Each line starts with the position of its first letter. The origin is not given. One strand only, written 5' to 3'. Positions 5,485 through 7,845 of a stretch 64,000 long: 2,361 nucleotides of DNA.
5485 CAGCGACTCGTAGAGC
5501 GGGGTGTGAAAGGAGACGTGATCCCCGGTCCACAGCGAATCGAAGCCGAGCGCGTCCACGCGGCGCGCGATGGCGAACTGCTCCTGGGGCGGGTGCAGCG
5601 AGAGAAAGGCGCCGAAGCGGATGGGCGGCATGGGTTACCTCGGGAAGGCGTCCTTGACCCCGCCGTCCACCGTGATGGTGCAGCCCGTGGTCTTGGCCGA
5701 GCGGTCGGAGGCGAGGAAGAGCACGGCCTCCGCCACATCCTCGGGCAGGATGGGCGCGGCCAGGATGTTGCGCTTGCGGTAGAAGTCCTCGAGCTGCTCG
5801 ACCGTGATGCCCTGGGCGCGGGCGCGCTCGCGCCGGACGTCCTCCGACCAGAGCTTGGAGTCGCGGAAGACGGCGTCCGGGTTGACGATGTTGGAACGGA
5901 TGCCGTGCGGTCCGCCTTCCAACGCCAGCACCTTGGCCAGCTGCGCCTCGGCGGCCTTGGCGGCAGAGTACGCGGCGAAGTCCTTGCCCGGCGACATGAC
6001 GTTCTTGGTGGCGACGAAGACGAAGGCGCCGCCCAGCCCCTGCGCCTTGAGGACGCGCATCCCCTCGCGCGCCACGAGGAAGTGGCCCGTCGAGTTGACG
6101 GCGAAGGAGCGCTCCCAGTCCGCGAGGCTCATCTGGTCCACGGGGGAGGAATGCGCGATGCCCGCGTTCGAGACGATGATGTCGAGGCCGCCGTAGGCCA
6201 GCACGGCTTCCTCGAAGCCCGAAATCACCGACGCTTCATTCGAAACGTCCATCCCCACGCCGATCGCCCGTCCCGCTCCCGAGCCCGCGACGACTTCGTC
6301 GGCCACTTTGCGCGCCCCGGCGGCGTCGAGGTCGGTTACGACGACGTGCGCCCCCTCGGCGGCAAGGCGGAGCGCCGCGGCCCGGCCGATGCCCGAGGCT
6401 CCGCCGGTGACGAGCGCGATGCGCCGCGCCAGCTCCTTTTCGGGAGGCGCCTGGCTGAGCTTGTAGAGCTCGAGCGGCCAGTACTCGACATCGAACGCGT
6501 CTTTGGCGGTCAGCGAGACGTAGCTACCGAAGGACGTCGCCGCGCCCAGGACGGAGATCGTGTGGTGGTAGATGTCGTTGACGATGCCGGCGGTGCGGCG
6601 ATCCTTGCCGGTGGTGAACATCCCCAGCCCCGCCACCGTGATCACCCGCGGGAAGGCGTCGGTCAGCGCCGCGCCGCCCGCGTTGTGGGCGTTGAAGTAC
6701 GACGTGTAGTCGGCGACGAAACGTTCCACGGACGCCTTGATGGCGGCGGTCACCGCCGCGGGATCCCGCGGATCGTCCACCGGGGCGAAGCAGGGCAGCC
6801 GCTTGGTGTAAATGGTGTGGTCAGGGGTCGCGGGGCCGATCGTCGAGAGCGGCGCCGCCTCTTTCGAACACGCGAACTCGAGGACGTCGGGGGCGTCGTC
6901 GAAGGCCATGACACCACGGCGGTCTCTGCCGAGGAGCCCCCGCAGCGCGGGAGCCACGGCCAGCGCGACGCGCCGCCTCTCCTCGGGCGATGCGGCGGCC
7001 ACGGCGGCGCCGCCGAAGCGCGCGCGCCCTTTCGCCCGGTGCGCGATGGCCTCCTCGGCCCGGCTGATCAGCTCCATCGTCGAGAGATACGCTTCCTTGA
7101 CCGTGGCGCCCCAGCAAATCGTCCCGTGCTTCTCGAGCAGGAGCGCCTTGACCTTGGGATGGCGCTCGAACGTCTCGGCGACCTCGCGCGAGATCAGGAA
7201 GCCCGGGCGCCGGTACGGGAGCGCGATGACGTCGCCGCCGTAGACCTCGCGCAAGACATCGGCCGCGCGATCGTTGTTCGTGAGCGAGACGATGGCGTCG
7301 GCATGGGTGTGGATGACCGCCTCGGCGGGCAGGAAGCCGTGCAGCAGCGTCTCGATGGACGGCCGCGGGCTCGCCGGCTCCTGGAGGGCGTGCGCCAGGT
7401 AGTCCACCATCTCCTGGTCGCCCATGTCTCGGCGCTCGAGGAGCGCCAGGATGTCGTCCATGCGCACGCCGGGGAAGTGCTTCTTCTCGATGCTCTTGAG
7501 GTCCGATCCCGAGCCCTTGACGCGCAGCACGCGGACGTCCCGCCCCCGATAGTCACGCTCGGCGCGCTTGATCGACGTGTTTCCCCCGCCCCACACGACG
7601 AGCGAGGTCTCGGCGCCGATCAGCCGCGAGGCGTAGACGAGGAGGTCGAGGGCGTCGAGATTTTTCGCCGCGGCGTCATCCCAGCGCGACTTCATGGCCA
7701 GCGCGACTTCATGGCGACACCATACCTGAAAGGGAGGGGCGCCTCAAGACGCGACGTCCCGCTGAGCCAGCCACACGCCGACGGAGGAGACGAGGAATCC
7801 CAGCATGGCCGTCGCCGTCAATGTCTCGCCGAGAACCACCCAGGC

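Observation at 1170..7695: Unusual five-gene minus-strand cluster: GT4 glycosyltransferase, ThDP enzyme, FNR-like reductase, F420-type LLM and fused rhamnulose-1-P aldolase/SDR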

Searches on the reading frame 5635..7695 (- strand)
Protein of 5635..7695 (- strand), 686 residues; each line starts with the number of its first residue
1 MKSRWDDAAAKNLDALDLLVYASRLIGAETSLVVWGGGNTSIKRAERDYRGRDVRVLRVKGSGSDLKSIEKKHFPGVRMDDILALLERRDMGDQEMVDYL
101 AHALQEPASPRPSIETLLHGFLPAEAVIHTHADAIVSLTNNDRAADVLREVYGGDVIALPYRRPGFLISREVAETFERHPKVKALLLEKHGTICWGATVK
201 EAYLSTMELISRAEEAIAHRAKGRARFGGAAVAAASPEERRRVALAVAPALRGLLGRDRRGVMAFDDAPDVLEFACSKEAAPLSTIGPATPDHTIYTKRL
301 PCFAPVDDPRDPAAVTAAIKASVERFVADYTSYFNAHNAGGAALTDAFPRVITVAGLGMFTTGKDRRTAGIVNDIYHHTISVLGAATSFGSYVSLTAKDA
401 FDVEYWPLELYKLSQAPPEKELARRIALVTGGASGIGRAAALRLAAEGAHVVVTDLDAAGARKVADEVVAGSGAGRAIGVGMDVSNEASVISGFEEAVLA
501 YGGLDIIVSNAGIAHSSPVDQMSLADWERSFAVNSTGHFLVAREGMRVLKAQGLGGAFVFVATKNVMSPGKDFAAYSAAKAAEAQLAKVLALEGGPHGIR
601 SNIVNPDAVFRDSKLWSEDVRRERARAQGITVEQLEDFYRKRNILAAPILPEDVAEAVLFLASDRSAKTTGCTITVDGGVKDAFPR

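Call 3: search_protein_families(library=pfam, proteins=[window:5635-7695:-], max_evalue=0.001)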
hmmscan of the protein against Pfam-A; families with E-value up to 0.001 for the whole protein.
window:5635-7695:- (686 aa): 4 families
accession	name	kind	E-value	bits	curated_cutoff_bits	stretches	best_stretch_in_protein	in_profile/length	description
PF13561.12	adh_short_C2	-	3.8e-45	154.7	27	1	433-680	3-235/236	Enoyl-(Acyl carrier protein) reductase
PF00106.31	adh_short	-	2.4e-42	145.1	26.6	1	426-609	2-182/195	short chain dehydrogenase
PF00596.27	Aldolase_II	-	5.1e-23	82.3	22.2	1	19-214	3-180/183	Class II Aldolase and Adducin N-terminal domain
PF08659.16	KR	-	3.5e-07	30.8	22.6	1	428-541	4-119/180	KR domain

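Call 4: search_protein_families(library=ncbifam, proteins=[window:5635-7695:-], max_evalue=0.001)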
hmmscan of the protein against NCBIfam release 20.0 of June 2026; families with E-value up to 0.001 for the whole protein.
window:5635-7695:- (686 aa): 221 families (the best 25 are shown)
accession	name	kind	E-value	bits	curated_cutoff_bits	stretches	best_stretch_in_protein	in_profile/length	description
NF006190.0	PRK08324.1-4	equivalog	5.6e-261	867.5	1014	1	2-686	3-689/689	bifunctional aldolase/short-chain dehydrogenase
TIGR02632.1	RhaD_aldol-ADH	equivalog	2.8e-224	746.4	567.75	1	17-686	2-676/676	bifunctional rhamnulose-1-phosphate aldolase/short-chain dehydrogenase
NF006189.0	PRK08324.1-3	equivalog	2.2e-207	690.7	634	1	2-686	11-701/701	bifunctional rhamnulose-1-phosphate aldolase/short-chain dehydrogenase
NF006195.0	PRK08324.2-3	equivalog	4.1e-195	649.9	931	1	2-686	11-678/678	bifunctional aldolase/short-chain dehydrogenase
NF006194.0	PRK08324.2-2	equivalog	1.4e-167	559.4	686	1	10-686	18-703/703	bifunctional aldolase/short-chain dehydrogenase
NF006196.0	PRK08324.2-4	equivalog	1.4e-167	559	831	1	1-680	1-653/657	bifunctional aldolase/short-chain dehydrogenase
NF006191.0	PRK08324.1-5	equivalog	3.8e-163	544.5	1240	1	5-686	15-706/706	bifunctional aldolase/short-chain dehydrogenase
NF006192.0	PRK08324.1-6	equivalog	1.6e-160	535.8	639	1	13-682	22-681/685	bifunctional aldolase/short-chain dehydrogenase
NF006188.0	PRK08324.1-1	equivalog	2.1e-148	495.6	1152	1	17-686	8-679/679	bifunctional aldolase/short-chain dehydrogenase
NF006193.0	PRK08324.2-1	subfamily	3e-130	435.5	1213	1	15-680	26-699/705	bifunctional aldolase/short-chain dehydrogenase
NF006197.0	PRK08324.2-5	equivalog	3.5e-71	240.3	627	1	1-453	1-450/583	bifunctional aldolase/short-chain dehydrogenase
NF009093.0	PRK12429.1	subfamily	1.8e-50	171.7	258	1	422-679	3-255/259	3-hydroxybutyrate dehydrogenase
NF004203.0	PRK05653.2-4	subfamily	1.2e-49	169.1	313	1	421-679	3-255/260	3-oxoacyl-ACP reductase FabG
NF005559.1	PRK07231.1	subfamily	2.2e-49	168.2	215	1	422-680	2-247/249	glucose 1-dehydrogenase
NF004791.0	PRK06138.1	equivalog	7.3e-49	166.3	312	1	421-680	2-249/252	SDR family oxidoreductase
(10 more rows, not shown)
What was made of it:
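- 5635..7695 (-): First conserved gene: fused class II aldolase and short-chain dehydrogenase (RhaEW-type, 686 aa). NF006190 scores 867 (cut-off 1014) (calls 3, 4).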

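Call 15: search_solved_structures(query=window:5635-7695:-, max_evalue=1e-10)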
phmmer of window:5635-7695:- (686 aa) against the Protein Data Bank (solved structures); distinct sequences matched with E-value up to 1e-10: 446 (the best 60 are shown).
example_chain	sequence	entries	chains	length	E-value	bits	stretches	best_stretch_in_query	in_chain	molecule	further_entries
3m4r_A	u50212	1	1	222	5e-57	197.2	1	1-223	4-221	Uncharacterized protein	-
4trr_A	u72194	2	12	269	1e-39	140.1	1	424-678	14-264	Putative D-beta-hydroxybutyrate dehydrogenase | 3-hydroxybutyrate dehydrogenase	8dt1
5itv_A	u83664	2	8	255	2e-35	125.9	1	423-680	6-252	Dihydroanticapsin 7-dehydrogenase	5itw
3v8b_A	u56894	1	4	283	5.4e-35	124.4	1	425-679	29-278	Putative dehydrogenase, possibly 3-oxoacyl-[acyl-carrier protein] reductase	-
6zzo_A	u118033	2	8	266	1.4e-34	123.1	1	419-676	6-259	Putative beta-hydroxybutyrate dehydrogenase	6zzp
8sy8_A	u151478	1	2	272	1e-33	120.2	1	422-679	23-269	4-formylbenzenesulfonate dehydrogenase TsaC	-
5o3z_A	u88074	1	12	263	6.9e-33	117.5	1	424-679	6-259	Sorbitol-6-phosphate dehydrogenase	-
4dqx_A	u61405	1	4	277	1.8e-32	116.1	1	421-680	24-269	Probable oxidoreductase protein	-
3wye_A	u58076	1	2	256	5.7e-31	111.1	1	424-680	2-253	Diacetyl reductase [(S)-acetoin forming],L-2,3-butanediol dehydrogenase,Diacetyl reductase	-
3ndr_A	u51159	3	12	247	1.1e-30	110.2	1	421-680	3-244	3-oxoacyl-(Acyl-carrier protein) reductase | Pyridoxal 4-dehydrogenase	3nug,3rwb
8cxa_A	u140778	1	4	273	1.7e-30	109.5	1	420-681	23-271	3-oxoacyl-[acyl-carrier-protein] reductase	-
1geg_A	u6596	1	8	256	6e-30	107.8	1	424-680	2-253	ACETOIN REDUCTASE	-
3v2g_A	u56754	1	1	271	1e-29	107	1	421-680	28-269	3-oxoacyl-[acyl-carrier-protein] reductase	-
2et6_A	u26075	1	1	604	5.3e-29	104.6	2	417-608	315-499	(3R)-hydroxyacyl-CoA dehydrogenase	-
3ay7_A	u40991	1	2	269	5.5e-29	104.6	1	421-681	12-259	Glucose 1-dehydrogenase 4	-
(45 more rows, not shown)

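Call 35: search_dna_similar(query=window:5635-7695:-, collection=plasmids, mode=protein, max_rows=25, max_evalue=1e-40)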
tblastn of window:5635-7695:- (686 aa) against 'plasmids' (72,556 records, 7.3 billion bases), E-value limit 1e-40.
Records with a match: 276; places in all: 290; records where one place covers at least 80% of the query: 268.
Best place of each record, by identity: <60% 276.
By first word of the organism name: Rhizobium 169; Ensifer 15; Shinella 12; Sphingobium 12; Aminobacter 9; Paracoccus 7; Sinorhizobium 6; Deinococcus 5; Phyllobacterium 5; Novosphingobium 4; and 28 more.
By predicted mobility (MOB-suite, as given by PLSDB): non-mobilizable 192; mobilizable 43; conjugative 41.
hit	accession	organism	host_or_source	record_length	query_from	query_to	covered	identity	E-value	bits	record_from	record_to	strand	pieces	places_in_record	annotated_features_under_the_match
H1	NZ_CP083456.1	Deinococcus taeanensis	whole organism,coastal dune soil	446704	1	686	100%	46.4%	1e-157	511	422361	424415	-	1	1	bifunctional aldolase/short-chain dehydrogenase | rhamnulokinase family protein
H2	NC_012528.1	Deinococcus deserti VCD115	-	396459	3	686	100%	46.3%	3e-158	513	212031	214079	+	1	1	bifunctional rhamnulose-1-phosphate aldolase/short-chain dehydrogenase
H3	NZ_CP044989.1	Deinococcus sp. AJ005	single cell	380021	2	686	100%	45.8%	1e-149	488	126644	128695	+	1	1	bifunctional aldolase/short-chain dehydrogenase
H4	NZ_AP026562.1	Deinococcus aetherius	-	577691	21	686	97%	45.8%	5e-153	498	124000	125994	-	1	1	bifunctional aldolase/short-chain dehydrogenase | rhamnulokinase family protein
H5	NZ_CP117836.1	Alkalihalophilus pseudofirmus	cell culture,soil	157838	20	686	97%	44.9%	1e-163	528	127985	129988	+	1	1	bifunctional aldolase/short-chain dehydrogenase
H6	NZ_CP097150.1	Deinococcus sp. QL22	-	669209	20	686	97%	44.7%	9e-146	477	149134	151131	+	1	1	bifunctional aldolase/short-chain dehydrogenase | rhamnulokinase family protein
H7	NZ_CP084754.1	Roseateles sp. XES5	Xenopus laevis,bacterial culture,swab ...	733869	68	686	90%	41.7%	2e-107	365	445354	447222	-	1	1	bifunctional rhamnulose-1-phosphate aldolase/short-chain dehydrogenase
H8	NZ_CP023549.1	Rhodobacter sp. CZR27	cell culture,paddy soil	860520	74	686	89%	41.5%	4e-102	350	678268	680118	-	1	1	bifunctional rhamnulose-1-phosphate aldolase/short-chain dehydrogenase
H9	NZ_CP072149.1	Rhizobium sp. K1/93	Himalayan blackberry,cell culture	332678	78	686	89%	41.6%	2e-106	363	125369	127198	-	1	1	bifunctional rhamnulose-1-phosphate aldolase/short-chain dehydrogenase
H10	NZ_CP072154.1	Rhizobium sp. K15/93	Himalayan blackberry,cell culture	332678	78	686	89%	41.6%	2e-106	363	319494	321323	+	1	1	bifunctional rhamnulose-1-phosphate aldolase/short-chain dehydrogenase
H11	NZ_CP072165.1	Rhizobium sp. B21/90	Himalayan blackberry,cell culture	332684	78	686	89%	41.6%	2e-106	363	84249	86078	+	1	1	bifunctional rhamnulose-1-phosphate aldolase/short-chain dehydrogenase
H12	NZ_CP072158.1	Rhizobium sp. B230/85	Himalayan blackberry,cell culture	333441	78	686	89%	41.6%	2e-106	363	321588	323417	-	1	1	bifunctional rhamnulose-1-phosphate aldolase/short-chain dehydrogenase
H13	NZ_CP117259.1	Rhizobium tumorigenes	Rubus sp.,pure bacterial culture,Aerial ...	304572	78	686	89%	41.6%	5e-106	361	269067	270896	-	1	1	bifunctional rhamnulose-1-phosphate aldolase/short-chain dehydrogenase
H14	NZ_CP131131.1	Shinella zoogloeoides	isolate,Activated charcoal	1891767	68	686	90%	40.8%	7e-103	352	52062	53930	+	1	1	none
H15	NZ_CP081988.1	Shinella oryzae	cell culture,rhizosphere soil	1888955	68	686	90%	40.8%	3e-102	350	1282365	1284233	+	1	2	none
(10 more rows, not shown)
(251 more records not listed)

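Call 49: get_annotated_region(hit=H2, flank=8000)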
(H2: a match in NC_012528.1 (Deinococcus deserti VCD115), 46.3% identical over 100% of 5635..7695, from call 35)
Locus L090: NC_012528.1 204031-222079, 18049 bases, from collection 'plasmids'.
description: Deinococcus deserti VCD115 plasmid 3, complete sequence
organism: Deinococcus deserti VCD115 (NCBI taxid 546414)
taxonomy: Bacteria; Deinococcota; Deinococci; Deinococcales; Deinococcaceae; Deinococcus; Deinococcus deserti; Deinococcus deserti VCD115
host: -; source: -; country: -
typing (MOB-suite, as given by PLSDB): non-mobilizable; replicon rep_cluster_937
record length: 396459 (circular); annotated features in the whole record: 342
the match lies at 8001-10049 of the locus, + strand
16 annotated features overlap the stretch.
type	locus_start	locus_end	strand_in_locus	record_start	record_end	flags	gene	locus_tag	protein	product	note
CDS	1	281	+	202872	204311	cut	-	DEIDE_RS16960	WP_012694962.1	MFS transporter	-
CDS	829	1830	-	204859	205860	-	rhaS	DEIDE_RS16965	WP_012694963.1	rhamnose ABC transporter substrate-binding protein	GO:0015762 - rhamnose transmembrane transport [Evidence IEA]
CDS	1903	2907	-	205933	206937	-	-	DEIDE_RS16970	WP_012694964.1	ABC transporter permease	-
CDS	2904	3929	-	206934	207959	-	-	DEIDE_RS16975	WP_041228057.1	ABC transporter permease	-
CDS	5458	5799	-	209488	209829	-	-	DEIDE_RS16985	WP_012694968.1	L-rhamnose mutarotase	-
CDS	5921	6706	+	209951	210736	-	-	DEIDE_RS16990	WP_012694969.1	DeoR/GlpR family DNA-binding transcription regulator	-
CDS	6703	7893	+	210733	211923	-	rhaI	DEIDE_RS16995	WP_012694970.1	L-rhamnose isomerase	GO:0019299 - rhamnose metabolic process [Evidence IEA]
CDS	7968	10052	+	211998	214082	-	-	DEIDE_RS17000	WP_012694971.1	bifunctional rhamnulose-1-phosphate aldolase/short-chain dehydrogenase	-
CDS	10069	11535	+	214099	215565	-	-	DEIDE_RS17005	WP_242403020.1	rhamnulokinase family protein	-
CDS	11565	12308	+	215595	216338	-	-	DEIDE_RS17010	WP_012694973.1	(Fe-S)-binding protein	-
CDS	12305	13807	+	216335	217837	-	-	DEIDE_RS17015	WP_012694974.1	LutB/LldF family L-lactate oxidation iron-sulfur protein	GO:0019516 - lactate oxidation [Evidence IEA]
CDS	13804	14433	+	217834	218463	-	-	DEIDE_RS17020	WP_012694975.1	lactate utilization protein C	-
CDS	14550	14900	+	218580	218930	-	-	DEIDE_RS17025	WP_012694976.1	potassium transporter TrkG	GO:0006812 - monoatomic cation transport [Evidence IEA]; GO:0055085 - transmembrane transport [Evidence IEA]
CDS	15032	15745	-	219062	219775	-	-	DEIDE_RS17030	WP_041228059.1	3-keto-5-aminohexanoate cleavage protein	GO:0019475 - L-lysine catabolic process to acetate [Evidence IEA]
CDS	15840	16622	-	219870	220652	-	-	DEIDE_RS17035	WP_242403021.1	sugar phosphate isomerase/epimerase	-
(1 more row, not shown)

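Call 50: get_annotated_region(hit=H5, flank=8000)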
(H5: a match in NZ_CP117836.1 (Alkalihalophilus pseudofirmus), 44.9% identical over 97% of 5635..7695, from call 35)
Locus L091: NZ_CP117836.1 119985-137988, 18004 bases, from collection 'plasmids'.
description: Alkalihalophilus pseudofirmus strain DSM 8715 plasmid unnamed, complete sequence
organism: Alkalihalophilus pseudofirmus (NCBI taxid 79885)
taxonomy: Bacteria; Bacillota; Bacilli; Bacillales; Bacillaceae; Alkalihalophilus; Alkalihalophilus pseudofirmus
host: -; source: cell culture,soil; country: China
typing (MOB-suite, as given by PLSDB): non-mobilizable
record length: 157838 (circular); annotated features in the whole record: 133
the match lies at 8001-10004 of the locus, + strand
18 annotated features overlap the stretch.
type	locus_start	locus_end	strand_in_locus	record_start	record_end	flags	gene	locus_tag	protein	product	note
CDS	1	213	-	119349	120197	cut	-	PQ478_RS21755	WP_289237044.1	STAS domain-containing protein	-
CDS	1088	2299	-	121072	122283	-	-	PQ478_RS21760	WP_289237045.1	tyrosine-type recombinase/integrase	GO:0015074 - DNA integration [Evidence IEA]; GO:0006310 - DNA recombination [Evidence IEA]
CDS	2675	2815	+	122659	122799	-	-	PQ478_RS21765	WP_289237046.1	hypothetical protein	-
CDS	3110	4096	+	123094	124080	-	-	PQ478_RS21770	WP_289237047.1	DNA-binding protein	-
CDS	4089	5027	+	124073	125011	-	-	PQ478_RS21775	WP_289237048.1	bacteriophage abortive infection AbiH family protein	-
CDS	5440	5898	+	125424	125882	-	-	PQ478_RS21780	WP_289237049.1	hypothetical protein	-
CDS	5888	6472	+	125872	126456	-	-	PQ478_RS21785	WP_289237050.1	hypothetical protein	-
CDS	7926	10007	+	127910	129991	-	-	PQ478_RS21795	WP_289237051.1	bifunctional aldolase/short-chain dehydrogenase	-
CDS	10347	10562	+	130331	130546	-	sda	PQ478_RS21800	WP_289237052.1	sporulation histidine kinase inhibitor Sda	-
CDS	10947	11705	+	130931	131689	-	-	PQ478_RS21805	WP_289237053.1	DeoR/GlpR family DNA-binding transcription regulator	-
CDS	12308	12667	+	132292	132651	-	-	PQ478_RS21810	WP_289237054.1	hypothetical protein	-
CDS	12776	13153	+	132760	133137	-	-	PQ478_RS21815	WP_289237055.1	hypothetical protein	-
CDS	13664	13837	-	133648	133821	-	-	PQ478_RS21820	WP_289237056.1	aspartyl-phosphate phosphatase Spo0E family protein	-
CDS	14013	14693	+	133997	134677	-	-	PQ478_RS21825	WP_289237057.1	NPCBM/NEW2 domain-containing protein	-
CDS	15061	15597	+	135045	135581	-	-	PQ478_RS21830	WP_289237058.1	GNAT family protein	-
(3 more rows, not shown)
